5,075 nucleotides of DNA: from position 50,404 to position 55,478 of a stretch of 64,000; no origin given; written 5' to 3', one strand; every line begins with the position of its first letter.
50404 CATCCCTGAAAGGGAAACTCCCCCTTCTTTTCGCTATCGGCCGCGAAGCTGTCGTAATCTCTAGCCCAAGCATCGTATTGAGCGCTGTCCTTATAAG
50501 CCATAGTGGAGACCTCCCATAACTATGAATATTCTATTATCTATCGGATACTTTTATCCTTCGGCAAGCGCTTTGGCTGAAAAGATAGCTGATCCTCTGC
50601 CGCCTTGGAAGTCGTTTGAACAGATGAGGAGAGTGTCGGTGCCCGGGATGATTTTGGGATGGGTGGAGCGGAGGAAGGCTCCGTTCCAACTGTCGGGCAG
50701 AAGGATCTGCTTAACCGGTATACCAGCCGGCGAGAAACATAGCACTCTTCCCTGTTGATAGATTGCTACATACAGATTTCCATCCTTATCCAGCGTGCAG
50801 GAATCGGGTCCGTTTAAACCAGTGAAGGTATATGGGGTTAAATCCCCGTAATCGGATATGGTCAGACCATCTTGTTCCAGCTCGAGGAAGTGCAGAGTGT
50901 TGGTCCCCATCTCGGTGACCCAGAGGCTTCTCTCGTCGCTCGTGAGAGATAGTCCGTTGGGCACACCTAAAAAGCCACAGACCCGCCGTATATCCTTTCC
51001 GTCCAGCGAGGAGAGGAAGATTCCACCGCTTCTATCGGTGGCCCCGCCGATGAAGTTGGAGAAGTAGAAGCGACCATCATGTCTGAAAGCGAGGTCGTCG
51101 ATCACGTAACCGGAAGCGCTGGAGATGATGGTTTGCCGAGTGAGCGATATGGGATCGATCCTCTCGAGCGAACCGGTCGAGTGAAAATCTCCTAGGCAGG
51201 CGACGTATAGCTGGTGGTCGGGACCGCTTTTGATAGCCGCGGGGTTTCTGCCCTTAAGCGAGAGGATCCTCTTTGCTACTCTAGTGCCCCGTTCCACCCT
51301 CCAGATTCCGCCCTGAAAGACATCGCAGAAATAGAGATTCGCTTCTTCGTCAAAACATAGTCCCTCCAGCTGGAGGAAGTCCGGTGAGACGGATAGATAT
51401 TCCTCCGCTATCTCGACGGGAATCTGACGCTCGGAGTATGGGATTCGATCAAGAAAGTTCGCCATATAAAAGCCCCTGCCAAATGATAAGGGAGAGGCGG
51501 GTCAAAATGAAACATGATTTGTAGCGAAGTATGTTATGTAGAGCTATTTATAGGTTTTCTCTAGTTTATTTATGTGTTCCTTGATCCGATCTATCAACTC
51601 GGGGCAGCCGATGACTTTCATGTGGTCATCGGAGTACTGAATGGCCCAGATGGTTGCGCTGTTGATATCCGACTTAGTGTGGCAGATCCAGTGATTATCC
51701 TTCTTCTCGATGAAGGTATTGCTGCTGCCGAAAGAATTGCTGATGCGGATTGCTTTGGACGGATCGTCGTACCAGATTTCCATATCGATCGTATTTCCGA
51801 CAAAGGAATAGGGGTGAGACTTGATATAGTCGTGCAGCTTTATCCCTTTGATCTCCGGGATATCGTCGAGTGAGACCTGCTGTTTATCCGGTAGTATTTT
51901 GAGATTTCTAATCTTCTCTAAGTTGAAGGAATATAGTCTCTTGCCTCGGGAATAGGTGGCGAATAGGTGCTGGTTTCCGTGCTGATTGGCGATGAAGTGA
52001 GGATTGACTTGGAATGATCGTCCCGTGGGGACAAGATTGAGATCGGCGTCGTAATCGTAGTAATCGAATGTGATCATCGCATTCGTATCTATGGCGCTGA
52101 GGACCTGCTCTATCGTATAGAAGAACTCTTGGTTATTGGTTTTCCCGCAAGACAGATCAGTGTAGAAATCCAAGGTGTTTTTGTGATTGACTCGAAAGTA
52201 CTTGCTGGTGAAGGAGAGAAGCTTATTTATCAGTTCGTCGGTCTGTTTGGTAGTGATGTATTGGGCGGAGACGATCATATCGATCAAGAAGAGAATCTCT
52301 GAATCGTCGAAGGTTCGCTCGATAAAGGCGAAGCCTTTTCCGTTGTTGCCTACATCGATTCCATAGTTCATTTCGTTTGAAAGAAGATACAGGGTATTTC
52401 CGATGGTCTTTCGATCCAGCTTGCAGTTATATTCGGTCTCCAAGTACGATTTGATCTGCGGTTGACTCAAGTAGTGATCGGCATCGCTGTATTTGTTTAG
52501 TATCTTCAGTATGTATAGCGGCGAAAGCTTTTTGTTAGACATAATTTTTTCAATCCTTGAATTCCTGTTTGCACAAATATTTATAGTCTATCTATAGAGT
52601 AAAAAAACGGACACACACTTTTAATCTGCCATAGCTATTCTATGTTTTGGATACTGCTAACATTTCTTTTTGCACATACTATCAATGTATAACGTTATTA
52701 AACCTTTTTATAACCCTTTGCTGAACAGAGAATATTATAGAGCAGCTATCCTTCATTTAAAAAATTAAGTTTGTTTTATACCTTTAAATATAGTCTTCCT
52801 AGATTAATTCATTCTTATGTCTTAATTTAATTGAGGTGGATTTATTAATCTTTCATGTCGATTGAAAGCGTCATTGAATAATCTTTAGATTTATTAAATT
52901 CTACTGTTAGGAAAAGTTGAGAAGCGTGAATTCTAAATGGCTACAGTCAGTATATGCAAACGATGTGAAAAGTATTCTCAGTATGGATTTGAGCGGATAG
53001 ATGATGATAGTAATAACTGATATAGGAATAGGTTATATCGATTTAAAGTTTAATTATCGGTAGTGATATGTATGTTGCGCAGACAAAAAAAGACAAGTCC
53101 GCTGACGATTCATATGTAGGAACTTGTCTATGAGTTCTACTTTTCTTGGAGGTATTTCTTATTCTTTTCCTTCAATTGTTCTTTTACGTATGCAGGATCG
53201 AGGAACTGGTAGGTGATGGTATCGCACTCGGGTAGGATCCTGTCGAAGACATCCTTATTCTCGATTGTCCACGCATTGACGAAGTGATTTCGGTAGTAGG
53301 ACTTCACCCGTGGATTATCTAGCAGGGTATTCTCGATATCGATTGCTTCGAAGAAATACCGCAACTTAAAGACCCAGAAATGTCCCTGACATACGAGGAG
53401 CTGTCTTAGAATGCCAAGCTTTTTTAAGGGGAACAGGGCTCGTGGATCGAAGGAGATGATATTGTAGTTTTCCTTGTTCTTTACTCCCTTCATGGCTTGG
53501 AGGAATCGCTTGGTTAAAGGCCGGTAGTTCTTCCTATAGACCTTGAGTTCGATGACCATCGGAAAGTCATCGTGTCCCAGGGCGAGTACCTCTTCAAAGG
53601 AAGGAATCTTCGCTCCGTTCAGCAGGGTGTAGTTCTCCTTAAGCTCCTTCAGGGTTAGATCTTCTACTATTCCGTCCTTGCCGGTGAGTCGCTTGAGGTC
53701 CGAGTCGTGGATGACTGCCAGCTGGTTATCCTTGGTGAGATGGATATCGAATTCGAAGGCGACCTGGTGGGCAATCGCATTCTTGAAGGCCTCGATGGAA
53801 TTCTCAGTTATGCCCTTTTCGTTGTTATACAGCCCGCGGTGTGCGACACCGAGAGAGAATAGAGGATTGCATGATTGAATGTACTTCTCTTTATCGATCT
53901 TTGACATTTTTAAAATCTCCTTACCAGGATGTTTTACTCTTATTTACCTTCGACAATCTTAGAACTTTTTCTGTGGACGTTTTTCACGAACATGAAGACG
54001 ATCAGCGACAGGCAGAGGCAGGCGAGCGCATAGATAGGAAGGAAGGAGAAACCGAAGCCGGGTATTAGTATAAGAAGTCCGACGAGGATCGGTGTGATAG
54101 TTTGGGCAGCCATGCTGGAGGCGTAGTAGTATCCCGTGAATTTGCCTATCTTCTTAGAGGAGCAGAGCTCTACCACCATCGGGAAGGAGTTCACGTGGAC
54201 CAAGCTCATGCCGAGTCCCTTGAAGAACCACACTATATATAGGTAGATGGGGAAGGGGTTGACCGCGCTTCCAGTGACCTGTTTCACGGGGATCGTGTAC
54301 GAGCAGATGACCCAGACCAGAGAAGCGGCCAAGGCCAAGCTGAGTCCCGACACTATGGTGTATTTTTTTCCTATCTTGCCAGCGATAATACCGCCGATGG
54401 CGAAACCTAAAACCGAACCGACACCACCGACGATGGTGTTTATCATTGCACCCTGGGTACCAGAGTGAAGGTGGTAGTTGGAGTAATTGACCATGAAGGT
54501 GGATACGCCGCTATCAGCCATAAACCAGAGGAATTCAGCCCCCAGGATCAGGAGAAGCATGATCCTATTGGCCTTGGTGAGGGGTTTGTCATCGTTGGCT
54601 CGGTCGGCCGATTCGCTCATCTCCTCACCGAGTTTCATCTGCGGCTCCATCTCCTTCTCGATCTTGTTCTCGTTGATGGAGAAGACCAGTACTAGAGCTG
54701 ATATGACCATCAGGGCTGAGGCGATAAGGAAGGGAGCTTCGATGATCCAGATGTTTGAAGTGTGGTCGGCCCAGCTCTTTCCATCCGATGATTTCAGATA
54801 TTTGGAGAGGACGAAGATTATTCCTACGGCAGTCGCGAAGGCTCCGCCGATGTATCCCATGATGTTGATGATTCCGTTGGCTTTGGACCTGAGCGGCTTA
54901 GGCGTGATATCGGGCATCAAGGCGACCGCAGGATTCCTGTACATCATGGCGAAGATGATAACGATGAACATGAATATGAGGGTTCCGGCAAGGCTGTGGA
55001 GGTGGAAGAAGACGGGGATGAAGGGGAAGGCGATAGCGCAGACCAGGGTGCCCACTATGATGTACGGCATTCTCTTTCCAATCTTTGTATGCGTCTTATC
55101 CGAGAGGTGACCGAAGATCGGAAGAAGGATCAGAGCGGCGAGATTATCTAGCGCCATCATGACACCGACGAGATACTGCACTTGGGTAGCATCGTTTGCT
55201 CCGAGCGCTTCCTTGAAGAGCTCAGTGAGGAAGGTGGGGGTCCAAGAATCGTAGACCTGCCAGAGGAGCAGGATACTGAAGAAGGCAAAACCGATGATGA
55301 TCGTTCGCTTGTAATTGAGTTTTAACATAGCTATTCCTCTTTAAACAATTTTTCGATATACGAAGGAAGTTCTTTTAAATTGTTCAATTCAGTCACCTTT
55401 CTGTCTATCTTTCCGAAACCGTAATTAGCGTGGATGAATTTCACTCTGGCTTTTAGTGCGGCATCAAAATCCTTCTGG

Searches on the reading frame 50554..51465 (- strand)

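Call 49: search_protein_families(library=pfam, proteins=[window:50554-51465:-], max_evalue=0.00001)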
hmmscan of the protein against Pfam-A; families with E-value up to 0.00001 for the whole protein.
window:50554-51465:- (303 aa): 1 family
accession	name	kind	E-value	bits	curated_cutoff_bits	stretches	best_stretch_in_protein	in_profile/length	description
PF08450.18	SGL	-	3.3e-22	79.7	26.3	1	34-258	3-224/246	SMP-30/Gluconolactonase/LRE-like region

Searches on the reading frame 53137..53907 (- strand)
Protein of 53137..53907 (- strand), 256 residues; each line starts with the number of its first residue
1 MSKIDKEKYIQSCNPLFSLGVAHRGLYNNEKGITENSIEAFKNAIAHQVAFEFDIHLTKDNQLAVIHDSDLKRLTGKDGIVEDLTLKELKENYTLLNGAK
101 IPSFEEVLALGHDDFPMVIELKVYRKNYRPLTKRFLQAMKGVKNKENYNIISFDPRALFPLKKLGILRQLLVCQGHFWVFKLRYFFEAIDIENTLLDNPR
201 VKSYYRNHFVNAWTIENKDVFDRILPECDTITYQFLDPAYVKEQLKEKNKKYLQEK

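Call 49: search_protein_families(library=pfam, proteins=[window:53137-53907:-], max_evalue=0.00001)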
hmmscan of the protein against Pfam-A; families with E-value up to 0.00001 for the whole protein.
window:53137-53907:- (256 aa): 1 family
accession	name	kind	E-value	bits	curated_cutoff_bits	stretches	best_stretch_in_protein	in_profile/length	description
PF03009.23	GDPD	-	4.8e-20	73.1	23.6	1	23-162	1-155/244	Glycerophosphoryl diester phosphodiesterase family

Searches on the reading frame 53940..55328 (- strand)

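Call 49: search_protein_families(library=pfam, proteins=[window:53940-55328:-], max_evalue=0.00001)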
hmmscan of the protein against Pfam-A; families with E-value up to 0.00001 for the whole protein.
window:53940-55328:- (462 aa): 3 families
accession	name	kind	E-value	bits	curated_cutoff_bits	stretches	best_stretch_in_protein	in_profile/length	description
PF07690.21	MFS_1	-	5.3e-34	118.1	33.4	2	16-345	5-291/347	Major Facilitator Superfamily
PF13347.12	MFS_2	-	9.4e-18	64.4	27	1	52-342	33-309/427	MFS/sugar transport protein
PF03209.21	PUCC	-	6.3e-09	35.8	21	1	52-448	15-394/401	PUCC protein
